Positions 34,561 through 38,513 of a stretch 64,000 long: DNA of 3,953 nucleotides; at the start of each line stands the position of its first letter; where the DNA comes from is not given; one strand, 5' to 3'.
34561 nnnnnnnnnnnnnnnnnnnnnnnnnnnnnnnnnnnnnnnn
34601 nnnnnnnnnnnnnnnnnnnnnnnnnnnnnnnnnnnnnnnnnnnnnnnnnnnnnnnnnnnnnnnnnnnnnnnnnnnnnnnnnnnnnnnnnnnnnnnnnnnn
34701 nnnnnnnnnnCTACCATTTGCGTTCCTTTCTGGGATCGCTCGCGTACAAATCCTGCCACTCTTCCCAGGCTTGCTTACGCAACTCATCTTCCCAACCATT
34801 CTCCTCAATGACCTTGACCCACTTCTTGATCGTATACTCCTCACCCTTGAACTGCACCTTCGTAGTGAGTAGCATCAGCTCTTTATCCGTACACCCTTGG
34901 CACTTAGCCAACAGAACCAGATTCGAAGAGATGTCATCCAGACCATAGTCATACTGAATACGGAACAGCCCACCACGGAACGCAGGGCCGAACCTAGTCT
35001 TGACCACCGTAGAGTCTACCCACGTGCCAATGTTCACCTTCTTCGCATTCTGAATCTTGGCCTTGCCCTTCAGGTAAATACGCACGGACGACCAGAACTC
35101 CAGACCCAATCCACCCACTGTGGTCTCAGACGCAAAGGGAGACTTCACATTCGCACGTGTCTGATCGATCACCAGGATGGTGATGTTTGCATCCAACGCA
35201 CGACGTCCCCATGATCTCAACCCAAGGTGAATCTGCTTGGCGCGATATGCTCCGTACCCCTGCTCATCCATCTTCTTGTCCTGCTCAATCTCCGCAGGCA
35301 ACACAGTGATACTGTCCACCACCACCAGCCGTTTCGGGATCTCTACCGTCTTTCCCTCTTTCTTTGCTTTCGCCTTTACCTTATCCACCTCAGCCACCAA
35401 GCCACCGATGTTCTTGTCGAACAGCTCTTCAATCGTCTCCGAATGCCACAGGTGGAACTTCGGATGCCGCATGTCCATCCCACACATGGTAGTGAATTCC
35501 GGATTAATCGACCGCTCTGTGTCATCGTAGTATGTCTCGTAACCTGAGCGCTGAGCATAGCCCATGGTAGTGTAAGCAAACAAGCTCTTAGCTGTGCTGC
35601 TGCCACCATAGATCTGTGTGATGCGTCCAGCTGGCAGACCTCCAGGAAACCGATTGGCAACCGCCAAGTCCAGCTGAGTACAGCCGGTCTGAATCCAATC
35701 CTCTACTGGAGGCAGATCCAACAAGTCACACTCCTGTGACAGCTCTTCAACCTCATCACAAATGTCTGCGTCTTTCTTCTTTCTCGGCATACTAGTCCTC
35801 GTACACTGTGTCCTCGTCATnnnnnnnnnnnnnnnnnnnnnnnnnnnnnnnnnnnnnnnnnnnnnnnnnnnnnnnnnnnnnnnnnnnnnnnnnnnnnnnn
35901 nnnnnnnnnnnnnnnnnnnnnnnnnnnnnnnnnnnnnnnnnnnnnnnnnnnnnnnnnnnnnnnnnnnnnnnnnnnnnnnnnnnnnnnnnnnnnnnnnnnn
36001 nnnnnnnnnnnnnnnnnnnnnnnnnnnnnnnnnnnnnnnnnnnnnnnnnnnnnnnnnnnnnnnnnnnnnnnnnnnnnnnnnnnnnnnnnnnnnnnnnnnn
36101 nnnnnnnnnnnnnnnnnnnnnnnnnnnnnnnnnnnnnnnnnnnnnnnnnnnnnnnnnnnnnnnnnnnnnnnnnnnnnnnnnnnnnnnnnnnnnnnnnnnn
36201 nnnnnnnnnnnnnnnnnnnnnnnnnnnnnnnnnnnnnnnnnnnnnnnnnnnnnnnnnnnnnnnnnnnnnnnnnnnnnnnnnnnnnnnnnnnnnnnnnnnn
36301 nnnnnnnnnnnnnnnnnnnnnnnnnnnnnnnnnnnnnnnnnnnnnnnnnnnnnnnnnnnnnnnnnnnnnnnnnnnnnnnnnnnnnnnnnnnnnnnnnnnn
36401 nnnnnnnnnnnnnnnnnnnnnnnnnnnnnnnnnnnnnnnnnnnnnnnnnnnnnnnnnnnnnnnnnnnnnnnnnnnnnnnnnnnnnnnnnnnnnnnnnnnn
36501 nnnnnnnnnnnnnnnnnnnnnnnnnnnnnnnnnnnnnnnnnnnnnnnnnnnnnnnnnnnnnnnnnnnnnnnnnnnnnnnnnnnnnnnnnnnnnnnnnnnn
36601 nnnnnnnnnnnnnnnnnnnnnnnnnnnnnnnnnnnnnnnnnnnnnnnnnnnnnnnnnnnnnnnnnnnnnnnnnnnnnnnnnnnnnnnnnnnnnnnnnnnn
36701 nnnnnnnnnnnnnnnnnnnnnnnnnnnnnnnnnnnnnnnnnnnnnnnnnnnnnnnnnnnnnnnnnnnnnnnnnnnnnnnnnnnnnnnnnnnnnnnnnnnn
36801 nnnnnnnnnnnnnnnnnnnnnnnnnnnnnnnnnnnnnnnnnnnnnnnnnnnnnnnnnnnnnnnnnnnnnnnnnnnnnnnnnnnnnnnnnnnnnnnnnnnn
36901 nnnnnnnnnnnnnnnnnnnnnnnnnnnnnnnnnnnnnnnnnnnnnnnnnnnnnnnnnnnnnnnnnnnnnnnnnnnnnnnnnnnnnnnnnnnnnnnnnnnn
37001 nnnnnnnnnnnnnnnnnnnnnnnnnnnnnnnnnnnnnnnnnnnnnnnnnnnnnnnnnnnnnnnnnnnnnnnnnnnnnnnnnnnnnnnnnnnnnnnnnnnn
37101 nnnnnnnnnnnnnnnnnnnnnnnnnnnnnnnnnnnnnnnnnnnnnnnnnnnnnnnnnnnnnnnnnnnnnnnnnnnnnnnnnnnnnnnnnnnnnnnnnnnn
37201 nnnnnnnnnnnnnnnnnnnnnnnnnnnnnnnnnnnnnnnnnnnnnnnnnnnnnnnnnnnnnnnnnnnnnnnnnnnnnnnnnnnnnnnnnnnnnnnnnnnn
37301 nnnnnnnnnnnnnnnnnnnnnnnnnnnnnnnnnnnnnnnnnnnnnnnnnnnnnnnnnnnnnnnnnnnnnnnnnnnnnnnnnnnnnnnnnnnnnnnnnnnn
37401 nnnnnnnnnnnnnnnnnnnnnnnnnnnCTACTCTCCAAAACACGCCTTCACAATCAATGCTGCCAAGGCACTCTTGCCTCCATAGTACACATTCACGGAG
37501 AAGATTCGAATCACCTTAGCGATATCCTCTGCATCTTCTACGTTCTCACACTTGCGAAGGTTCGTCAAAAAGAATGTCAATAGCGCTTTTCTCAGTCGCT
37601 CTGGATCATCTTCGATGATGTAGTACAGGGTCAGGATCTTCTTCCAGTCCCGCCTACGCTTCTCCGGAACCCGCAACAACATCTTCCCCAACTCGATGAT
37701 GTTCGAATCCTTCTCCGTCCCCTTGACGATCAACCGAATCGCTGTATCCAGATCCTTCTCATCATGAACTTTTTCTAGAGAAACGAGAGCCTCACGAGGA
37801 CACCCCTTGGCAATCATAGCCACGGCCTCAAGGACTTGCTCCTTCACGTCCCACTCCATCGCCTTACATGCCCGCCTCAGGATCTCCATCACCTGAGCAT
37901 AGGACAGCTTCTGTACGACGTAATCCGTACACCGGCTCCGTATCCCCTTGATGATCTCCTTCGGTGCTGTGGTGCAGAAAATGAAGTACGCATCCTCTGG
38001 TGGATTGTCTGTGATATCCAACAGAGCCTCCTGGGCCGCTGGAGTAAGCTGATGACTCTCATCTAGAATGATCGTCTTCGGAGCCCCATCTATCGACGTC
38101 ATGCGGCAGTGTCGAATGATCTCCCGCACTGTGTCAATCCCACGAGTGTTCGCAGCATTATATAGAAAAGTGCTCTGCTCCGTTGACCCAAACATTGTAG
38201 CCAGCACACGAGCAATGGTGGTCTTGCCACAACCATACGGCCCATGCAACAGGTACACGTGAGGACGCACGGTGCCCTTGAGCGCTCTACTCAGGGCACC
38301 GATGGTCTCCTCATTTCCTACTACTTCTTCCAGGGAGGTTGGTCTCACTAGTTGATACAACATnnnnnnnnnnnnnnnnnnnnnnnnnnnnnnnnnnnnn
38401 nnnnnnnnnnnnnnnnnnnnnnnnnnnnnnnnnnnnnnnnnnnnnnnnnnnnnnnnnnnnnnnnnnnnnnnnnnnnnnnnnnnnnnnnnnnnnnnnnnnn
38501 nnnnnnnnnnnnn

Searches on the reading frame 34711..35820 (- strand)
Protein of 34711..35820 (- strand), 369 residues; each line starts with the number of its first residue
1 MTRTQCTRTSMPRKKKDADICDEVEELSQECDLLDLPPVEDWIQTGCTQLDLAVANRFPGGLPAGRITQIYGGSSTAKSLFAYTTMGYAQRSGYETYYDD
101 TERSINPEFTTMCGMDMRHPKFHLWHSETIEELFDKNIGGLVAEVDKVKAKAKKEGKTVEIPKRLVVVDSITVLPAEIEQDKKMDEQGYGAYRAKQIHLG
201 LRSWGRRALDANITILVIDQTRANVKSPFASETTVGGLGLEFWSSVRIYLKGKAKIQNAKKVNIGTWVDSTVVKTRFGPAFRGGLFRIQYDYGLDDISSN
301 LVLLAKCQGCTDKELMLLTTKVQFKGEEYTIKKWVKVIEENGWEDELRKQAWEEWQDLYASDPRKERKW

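Call 25: search_protein_families(library=pfam, proteins=[window:34711-35820:-], max_evalue=0.001)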
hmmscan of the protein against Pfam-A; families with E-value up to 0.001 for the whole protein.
window:34711-35820:- (369 aa): 3 families
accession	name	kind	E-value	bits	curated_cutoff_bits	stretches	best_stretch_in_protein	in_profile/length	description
PF00154.27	RecA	-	6.6e-24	85.2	27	2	165-294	133-261/262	recA bacterial DNA recombination protein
PF06745.19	ATPase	-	1.3e-06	28.5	26.6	1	44-184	2-140/231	KaiC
PF08423.17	Rad51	-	8.3e-05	22.4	22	1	43-255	8-215/244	Rad51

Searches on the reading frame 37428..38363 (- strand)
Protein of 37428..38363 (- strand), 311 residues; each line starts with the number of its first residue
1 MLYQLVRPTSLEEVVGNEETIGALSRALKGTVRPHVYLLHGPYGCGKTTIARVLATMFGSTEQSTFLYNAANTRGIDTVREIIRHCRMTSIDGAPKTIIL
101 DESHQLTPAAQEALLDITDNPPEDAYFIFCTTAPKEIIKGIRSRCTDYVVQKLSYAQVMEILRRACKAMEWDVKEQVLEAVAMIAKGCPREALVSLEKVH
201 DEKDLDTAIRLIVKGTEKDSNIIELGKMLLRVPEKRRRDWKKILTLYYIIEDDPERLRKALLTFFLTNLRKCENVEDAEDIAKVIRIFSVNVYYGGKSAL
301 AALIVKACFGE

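Call 25: search_protein_families(library=pfam, proteins=[window:37428-38363:-], max_evalue=0.001)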
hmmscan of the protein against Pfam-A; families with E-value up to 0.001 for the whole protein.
window:37428-38363:- (311 aa): 12 families
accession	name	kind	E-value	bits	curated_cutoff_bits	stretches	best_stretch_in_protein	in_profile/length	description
PF13177.12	DNA_pol3_delta2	-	3.6e-18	66.5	27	1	72-152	79-159/161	DNA polymerase III, delta subunit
PF00004.35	AAA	-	4.7e-12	46.9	21.2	1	37-147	1-125/131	ATPase family associated with various cellular activities (AAA)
PF13173.12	AAA_14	-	4e-07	30.5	27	1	35-150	3-116/129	AAA domain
PF13191.12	AAA_16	-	6.2e-07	30.5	32.6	1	14-105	2-96/167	AAA ATPase domain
PF13401.12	AAA_22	-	7.6e-06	26.7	27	0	36-80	7-51/130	AAA domain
PF05496.18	RuvB_N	-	2.9e-05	24.3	27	1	6-114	1-104/159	Holliday junction DNA helicase RuvB P-loop domain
PF01078.27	Mg_chelatase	-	0.00011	22.2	20.3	1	11-69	2-57/207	Magnesium chelatase, subunit ChlI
PF07728.20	AAA_5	-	0.00015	22.2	22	1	38-120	3-92/139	AAA domain (dynein-related subfamily)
PF01443.25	Viral_helicase1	-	0.00016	22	21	1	39-114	3-79/228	Viral superfamily 1 RNA helicase core domain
PF01637.24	ATPase_2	-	0.00037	20.8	33.2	0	33-82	19-68/225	ATPase domain predominantly from Archaea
PF20720.3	nSTAND3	-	0.00085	19.5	27.2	0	25-62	8-45/155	Novel STAND NTPase 3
PF02367.23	TsaE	-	0.00089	19.7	26.6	0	18-62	4-49/128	Threonylcarbamoyl adenosine biosynthesis protein TsaE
